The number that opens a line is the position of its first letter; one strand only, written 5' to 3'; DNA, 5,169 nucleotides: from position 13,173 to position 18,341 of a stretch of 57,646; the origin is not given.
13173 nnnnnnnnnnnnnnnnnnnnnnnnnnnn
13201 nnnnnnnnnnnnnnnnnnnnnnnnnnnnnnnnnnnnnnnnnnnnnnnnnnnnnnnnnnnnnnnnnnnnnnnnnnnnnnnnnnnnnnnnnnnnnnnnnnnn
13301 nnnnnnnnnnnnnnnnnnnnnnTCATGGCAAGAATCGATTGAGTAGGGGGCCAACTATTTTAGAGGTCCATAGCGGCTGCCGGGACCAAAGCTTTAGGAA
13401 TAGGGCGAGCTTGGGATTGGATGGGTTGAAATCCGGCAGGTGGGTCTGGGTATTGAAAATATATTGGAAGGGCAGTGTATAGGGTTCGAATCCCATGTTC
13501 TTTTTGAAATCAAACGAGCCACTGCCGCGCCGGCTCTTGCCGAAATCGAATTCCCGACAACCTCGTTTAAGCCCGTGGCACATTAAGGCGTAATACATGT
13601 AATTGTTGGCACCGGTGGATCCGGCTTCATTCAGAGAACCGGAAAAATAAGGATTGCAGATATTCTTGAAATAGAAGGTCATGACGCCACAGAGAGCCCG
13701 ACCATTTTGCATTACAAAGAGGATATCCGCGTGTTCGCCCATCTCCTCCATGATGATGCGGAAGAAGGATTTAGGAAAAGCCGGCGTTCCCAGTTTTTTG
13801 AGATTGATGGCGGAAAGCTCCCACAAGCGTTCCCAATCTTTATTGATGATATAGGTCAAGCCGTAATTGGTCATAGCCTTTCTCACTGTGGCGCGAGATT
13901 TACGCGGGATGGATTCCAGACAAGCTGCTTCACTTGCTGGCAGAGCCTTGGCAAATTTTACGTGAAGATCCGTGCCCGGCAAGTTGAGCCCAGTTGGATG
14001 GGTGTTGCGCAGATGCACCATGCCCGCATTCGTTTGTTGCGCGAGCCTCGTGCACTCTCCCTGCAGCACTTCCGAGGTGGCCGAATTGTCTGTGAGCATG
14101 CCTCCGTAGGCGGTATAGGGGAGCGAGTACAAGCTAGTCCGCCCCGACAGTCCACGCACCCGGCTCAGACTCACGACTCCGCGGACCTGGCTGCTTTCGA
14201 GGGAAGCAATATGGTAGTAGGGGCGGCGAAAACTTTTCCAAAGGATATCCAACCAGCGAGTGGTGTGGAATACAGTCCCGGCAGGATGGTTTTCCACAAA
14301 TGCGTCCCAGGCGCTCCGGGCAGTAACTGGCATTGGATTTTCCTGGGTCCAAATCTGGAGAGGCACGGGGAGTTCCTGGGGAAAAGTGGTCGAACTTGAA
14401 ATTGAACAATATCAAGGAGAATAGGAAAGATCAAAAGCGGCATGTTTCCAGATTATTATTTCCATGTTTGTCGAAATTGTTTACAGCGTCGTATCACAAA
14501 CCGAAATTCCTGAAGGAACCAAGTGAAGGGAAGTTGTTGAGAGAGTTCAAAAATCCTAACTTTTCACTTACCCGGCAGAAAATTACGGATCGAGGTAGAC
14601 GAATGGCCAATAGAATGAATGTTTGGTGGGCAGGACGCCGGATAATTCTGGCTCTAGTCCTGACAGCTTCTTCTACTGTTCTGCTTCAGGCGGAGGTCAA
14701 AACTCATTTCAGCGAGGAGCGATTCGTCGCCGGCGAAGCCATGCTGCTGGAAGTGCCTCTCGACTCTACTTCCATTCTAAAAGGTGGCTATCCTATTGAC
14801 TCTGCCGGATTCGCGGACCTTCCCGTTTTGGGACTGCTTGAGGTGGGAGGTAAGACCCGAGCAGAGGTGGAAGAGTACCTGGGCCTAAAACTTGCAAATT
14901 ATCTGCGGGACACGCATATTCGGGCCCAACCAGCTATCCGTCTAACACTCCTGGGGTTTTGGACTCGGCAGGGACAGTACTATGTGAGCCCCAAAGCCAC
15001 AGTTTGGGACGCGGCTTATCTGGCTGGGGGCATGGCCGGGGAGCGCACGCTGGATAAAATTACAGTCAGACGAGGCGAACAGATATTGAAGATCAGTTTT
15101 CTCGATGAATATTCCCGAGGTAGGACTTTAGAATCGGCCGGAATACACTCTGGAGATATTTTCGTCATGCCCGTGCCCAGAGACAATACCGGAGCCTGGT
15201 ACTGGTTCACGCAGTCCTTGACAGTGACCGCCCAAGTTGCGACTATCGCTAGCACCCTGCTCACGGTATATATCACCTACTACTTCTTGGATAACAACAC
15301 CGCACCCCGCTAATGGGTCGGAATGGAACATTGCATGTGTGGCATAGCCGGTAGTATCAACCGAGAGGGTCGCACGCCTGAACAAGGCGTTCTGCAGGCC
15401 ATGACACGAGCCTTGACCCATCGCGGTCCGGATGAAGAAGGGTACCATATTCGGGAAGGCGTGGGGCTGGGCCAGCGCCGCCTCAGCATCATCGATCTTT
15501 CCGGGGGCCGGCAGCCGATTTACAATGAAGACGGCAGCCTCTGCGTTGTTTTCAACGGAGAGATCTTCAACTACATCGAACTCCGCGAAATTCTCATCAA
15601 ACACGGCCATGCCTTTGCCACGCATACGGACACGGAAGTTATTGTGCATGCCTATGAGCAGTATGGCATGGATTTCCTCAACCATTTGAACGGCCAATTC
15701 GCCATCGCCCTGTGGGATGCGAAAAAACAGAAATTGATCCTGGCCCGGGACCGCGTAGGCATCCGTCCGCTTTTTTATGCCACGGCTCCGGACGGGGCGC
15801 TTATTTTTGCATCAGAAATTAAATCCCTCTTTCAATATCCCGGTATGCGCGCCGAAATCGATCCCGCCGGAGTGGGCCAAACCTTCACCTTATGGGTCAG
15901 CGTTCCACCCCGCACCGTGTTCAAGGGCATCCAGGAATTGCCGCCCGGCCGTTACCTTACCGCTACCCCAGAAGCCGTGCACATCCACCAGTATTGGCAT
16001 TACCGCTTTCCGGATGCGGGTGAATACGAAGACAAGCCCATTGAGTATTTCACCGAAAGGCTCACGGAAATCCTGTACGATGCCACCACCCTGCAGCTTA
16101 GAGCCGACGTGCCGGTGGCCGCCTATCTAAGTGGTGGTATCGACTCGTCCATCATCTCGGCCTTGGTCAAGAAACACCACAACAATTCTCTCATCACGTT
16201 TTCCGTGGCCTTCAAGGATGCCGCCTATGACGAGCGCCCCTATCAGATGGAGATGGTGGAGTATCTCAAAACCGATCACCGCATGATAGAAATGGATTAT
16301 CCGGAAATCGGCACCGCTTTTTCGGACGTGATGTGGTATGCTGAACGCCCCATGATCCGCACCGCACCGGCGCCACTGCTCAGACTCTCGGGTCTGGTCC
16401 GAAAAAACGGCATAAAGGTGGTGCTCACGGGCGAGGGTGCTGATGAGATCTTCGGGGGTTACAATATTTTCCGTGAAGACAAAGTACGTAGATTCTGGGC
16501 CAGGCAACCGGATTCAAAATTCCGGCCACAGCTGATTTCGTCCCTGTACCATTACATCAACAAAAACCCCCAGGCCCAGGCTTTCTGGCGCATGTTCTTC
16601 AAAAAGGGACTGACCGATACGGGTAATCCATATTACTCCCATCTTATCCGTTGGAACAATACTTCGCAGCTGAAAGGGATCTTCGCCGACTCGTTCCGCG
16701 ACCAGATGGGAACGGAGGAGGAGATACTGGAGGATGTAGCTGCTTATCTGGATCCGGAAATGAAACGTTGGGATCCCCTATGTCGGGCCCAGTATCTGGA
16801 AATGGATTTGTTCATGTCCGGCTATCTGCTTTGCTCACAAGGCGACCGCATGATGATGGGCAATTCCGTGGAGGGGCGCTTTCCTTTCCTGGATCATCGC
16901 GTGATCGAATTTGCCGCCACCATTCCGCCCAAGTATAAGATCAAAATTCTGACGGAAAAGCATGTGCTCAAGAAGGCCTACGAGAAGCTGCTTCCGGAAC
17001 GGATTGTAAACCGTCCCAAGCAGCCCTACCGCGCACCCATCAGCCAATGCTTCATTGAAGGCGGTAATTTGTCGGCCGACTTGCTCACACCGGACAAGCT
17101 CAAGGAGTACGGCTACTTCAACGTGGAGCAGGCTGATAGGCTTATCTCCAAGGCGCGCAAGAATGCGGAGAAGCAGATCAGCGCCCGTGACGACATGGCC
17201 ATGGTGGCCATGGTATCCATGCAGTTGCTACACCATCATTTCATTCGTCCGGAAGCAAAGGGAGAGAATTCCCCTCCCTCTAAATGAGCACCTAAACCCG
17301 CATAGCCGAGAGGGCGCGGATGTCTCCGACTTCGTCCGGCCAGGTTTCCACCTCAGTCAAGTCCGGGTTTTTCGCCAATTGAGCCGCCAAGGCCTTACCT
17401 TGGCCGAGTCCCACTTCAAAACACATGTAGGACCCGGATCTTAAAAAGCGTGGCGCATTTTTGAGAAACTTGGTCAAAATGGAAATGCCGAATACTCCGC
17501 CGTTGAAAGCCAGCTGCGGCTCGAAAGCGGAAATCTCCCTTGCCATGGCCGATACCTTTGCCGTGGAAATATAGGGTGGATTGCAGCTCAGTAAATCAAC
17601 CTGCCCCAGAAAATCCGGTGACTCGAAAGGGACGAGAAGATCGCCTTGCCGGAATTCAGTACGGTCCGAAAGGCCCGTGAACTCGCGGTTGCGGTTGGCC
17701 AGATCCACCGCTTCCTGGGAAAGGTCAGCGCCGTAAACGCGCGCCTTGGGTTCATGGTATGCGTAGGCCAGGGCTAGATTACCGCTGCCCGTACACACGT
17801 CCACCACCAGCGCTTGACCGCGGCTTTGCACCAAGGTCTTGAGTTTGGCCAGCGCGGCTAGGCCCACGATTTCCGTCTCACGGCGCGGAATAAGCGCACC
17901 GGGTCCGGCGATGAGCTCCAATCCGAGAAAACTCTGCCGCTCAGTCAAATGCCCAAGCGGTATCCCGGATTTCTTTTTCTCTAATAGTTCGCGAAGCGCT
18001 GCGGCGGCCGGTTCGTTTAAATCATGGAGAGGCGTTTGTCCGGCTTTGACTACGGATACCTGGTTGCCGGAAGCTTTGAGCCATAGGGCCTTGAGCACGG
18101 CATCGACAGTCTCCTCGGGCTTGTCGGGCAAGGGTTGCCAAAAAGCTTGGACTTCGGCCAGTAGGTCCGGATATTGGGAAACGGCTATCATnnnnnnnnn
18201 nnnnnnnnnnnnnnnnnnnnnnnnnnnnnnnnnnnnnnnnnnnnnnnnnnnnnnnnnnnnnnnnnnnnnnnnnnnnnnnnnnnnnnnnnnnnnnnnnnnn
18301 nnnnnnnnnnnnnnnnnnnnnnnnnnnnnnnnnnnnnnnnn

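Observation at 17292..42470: Dispersed Dlt-like four-part set (adenylating ligase, DltC-like carrier, MBOAT, DltD-like anchor) inside a PEP-CTERM/exosortase EPS island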

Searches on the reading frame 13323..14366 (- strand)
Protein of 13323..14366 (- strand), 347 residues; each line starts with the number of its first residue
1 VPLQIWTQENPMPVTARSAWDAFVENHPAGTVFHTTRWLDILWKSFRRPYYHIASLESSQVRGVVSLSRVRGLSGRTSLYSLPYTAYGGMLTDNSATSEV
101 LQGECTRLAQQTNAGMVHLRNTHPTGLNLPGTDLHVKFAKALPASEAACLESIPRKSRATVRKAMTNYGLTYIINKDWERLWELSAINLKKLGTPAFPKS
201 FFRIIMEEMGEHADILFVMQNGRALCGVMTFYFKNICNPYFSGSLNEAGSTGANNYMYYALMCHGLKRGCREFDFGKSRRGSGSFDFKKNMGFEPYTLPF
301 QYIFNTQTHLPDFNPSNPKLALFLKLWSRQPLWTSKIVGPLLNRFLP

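Call 7: search_protein_families(library=ncbifam, proteins=[window:13323-14366:-], max_evalue=0.00001)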
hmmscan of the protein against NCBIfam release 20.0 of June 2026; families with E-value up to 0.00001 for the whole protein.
window:13323-14366:- (347 aa): 1 family
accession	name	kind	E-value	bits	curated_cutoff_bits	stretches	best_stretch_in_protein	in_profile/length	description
TIGR03019.1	pepcterm_femAB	equivalog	9.2e-94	314.2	260.35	1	19-347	2-330/330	FemAB family XrtA/PEP-CTERM system-associated protein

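Call 49: search_protein_families(library=pfam, proteins=[window:13323-14366:-], max_evalue=0.0001)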
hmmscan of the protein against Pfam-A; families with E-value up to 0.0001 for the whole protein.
window:13323-14366:- (347 aa): 1 family
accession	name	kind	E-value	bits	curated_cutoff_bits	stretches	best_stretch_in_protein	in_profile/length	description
PF13480.13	Acetyltransf_6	-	1.4e-11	45.1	22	1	177-289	30-143/143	Acetyltransferase (GNAT) domain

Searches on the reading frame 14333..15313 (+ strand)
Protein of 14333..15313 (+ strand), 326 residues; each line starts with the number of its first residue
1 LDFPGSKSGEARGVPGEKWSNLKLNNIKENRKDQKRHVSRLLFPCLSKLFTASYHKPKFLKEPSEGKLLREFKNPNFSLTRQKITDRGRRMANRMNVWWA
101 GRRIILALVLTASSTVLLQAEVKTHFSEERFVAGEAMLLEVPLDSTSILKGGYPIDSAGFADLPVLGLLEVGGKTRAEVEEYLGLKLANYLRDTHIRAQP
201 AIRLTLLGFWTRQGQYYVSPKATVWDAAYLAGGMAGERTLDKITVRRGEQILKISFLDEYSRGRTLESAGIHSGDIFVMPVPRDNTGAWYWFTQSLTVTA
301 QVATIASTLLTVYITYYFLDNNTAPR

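Call 7: search_protein_families(library=ncbifam, proteins=[window:14333-15313:+], max_evalue=0.00001)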
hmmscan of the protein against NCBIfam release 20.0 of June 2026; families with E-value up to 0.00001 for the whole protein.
window:14333-15313:+ (326 aa): 0 families

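Call 8: search_protein_families(library=pfam, proteins=[window:14333-15313:+], max_evalue=1)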
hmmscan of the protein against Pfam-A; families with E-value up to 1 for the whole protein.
window:14333-15313:+ (326 aa): 2 families
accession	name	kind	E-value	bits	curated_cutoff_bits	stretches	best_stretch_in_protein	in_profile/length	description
PF02563.21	Poly_export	-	3.3e-06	27.6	28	1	151-196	27-72/77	Polysaccharide biosynthesis/export protein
PF10531.15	SLBB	-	0.082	13.2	27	1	212-248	10-46/55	SLBB domain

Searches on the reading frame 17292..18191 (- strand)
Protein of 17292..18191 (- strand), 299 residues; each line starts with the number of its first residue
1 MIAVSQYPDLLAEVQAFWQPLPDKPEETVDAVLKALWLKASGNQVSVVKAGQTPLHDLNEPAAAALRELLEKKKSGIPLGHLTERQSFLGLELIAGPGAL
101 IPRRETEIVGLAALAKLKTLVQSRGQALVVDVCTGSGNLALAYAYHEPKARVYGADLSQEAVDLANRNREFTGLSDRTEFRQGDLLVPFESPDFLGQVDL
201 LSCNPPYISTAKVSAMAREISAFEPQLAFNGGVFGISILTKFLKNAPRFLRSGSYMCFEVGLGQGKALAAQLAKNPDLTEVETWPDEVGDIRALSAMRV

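Call 4: search_protein_families(library=ncbifam, proteins=[window:17292-18191:-], max_evalue=0.001)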
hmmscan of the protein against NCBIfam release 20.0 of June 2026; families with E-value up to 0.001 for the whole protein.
window:17292-18191:- (299 aa): 23 families
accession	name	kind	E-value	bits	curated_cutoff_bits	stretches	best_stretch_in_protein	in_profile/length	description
TIGR03534.1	RF_mod_PrmC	equivalog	1.8e-52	178.3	199.1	1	55-293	22-251/253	peptide chain release factor N(5)-glutamine methyltransferase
TIGR00536.1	hemK_fam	subfamily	4.6e-47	160.4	115.5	1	57-289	49-273/286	HemK family protein methyltransferase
TIGR03704.1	PrmC_rel_meth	equivalog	5.7e-32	111.1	248.8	1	63-276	27-232/251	putative protein N(5)-glutamine methyltransferase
TIGR03533.1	L3_gln_methyl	equivalog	1.3e-31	110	229.7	1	58-272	56-262/284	50S ribosomal protein L3 N(5)-glutamine methyltransferase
NF002421.0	PRK01544.1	equivalog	5.4e-16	58.4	567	1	57-269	50-278/524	bifunctional peptide chain release factor N(5)-glutamine methyltransferase PrmC/tRNA (guanosine(46)-N7)-methyltransferase TrmB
NF011529.0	PRK14968.1-3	equivalog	7.9e-15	54.8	162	1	119-255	29-151/198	putative methyltransferase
TIGR00537.1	hemK_rel_arch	hypoth_equivalog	7.7e-09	35.5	87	1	117-254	12-134/179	HemK2/MTQ2 family protein methyltransferase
NF011527.0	PRK14968.1-1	equivalog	1.2e-08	34.9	242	1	123-256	32-147/192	putative methyltransferase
NF001244.0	PRK00216.1-5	equivalog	1.3e-07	31.1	216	1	121-186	44-110/236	bifunctional demethylmenaquinone methyltransferase/2-methoxy-6-polyprenyl-1,4-benzoquinol methylase UbiE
NF011530.0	PRK14968.1-4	equivalog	7e-06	25.5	243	1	127-254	41-151/202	putative methyltransferase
TIGR01934.1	MenG_MenH_UbiE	subfamily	1.4e-05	24.5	158.35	1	121-190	35-103/223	ubiquinone/menaquinone biosynthesis methyltransferase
NF001790.0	PRK00517.3-3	equivalog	0.00013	21.4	269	1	105-204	107-198/262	50S ribosomal protein L11 methyltransferase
TIGR00406.1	prmA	equivalog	0.00016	21.2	183.15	1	116-182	152-215/288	50S ribosomal protein L11 methyltransferase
TIGR02469.1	CbiT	equivalog_domain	0.00031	21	78.3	1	120-177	15-71/124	precorrin-6Y C5,15-methyltransferase (decarboxylating) subunit CbiT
TIGR02021.1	BchM-ChlM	equivalog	0.00046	19.7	158.9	1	124-193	54-120/218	magnesium protoporphyrin IX methyltransferase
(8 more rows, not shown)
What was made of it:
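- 17292..18191 (-): HemK-family N-methyltransferase with an NPPY motif, coupled to the ligase by an ATGA overlap. TIGR00536 160 bits > 115.5 (call 4).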

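Call 5: search_protein_families(library=pfam, proteins=[window:17292-18191:-], max_evalue=0.001)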
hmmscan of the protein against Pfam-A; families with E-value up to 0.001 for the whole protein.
window:17292-18191:- (299 aa): 10 families
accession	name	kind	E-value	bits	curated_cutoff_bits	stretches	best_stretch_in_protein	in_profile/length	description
PF05175.20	MTS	-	1e-09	38.7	23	1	119-216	26-118/170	Methyltransferase small domain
PF13649.12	Methyltransf_25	-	1.8e-09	38.6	27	1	129-221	1-90/97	Methyltransferase domain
PF13847.12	Methyltransf_31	-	1.9e-08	34.5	27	1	129-259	7-110/145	Methyltransferase domain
PF06325.19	PrmA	-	4.1e-06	27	22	1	114-180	152-215/296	Ribosomal protein L11 methyltransferase (PrmA)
PF08241.18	Methyltransf_11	-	7.6e-06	26.9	21.2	1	131-191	2-58/95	Methyltransferase domain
PF01170.24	UPF0020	-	3.8e-05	23.9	22.3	1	144-210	71-134/197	RMKL-like, methyltransferase domain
PF02390.23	Methyltransf_4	-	8.7e-05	22.5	24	0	127-167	3-43/173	Putative methyltransferase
PF08242.18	Methyltransf_12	-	0.00015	22.8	30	0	131-204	2-72/98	Methyltransferase domain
PF13679.12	Methyltransf_32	-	0.00018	21.9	27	1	117-184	17-88/143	Methyltransferase domain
PF09445.16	Methyltransf_15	-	0.00075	19.5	22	0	128-206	3-80/165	RNA cap guanine-N2 methyltransferase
